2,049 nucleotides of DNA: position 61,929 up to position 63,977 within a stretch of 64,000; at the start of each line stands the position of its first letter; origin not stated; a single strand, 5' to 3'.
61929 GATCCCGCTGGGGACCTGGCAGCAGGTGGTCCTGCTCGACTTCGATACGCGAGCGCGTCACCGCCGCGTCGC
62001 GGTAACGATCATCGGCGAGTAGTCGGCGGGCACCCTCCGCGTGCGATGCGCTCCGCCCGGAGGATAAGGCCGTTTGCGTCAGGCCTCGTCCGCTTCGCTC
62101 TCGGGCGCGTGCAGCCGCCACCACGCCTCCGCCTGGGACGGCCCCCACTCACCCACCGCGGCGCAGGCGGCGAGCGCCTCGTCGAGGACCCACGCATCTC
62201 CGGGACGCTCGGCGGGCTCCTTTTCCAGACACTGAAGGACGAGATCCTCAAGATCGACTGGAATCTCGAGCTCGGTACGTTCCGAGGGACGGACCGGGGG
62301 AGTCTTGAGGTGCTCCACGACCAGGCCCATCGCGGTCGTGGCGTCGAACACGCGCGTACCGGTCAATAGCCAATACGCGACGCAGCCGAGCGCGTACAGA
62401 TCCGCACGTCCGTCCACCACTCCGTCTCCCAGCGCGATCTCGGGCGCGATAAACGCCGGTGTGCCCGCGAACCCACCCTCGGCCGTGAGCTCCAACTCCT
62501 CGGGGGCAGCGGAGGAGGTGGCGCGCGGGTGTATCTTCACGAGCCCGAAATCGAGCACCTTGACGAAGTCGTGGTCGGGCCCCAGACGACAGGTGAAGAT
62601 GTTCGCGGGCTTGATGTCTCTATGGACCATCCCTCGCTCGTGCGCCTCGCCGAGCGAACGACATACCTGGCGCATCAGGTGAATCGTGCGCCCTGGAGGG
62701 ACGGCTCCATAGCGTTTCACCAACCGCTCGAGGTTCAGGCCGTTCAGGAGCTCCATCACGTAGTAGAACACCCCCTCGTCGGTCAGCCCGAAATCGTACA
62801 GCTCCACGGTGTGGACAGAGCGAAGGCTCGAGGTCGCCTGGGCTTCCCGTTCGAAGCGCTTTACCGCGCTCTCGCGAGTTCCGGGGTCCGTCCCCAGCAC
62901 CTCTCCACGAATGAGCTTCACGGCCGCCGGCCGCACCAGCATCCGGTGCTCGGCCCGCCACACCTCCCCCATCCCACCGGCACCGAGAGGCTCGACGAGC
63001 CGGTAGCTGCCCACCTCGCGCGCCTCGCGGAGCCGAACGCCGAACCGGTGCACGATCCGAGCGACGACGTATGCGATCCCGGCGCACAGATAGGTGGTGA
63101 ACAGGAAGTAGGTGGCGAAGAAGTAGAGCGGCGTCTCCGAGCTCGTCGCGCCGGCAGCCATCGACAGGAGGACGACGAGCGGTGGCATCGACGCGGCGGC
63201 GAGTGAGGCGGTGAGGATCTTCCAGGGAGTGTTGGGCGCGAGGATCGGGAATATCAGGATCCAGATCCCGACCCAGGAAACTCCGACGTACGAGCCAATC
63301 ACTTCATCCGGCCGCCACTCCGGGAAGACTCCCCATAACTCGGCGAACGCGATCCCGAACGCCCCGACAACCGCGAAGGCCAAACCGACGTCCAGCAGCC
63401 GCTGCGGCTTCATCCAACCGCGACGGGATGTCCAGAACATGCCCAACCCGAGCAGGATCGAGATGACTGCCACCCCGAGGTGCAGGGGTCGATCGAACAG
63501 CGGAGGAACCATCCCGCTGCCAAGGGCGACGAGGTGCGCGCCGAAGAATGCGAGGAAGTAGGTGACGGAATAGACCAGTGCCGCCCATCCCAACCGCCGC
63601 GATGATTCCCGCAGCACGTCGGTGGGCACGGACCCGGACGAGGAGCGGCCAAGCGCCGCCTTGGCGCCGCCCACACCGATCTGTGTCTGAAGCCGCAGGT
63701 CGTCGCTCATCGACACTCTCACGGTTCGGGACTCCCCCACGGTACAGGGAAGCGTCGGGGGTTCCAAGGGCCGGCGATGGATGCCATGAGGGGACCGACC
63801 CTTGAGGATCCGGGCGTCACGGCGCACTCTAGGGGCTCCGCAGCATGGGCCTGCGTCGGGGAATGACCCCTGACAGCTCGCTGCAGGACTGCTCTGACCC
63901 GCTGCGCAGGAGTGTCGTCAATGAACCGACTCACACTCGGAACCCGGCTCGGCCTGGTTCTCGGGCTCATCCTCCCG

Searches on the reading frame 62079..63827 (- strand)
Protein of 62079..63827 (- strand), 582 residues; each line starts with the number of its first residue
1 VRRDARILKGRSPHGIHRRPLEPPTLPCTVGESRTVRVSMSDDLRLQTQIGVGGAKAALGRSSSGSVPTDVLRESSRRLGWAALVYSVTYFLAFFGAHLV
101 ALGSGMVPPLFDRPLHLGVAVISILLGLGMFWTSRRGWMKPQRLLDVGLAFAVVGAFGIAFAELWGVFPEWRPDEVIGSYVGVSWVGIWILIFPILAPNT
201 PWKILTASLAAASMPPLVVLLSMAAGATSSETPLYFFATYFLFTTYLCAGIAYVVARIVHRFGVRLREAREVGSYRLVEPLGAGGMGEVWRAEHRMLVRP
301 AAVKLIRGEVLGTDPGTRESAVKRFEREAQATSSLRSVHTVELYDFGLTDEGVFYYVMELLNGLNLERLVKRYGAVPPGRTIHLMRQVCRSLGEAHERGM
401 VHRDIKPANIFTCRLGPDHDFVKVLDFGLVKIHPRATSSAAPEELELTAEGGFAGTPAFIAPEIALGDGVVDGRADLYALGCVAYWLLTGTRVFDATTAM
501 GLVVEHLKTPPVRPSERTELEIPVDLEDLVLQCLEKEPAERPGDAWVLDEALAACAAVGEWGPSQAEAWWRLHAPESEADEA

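Call 9: search_protein_families(library=pfam, proteins=[window:62079-63827:-], max_evalue=0.001)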
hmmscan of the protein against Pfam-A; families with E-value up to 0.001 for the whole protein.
window:62079-63827:- (582 aa): 2 families
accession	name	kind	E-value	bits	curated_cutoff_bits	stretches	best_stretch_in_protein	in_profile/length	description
PF00069.31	Pkinase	-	3.5e-36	125.4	31.7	1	275-543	1-253/263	Protein kinase domain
PF07714.23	PK_Tyr_Ser-Thr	-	3.3e-19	69.6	23.1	1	277-542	3-249/258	Protein tyrosine and serine/threonine kinase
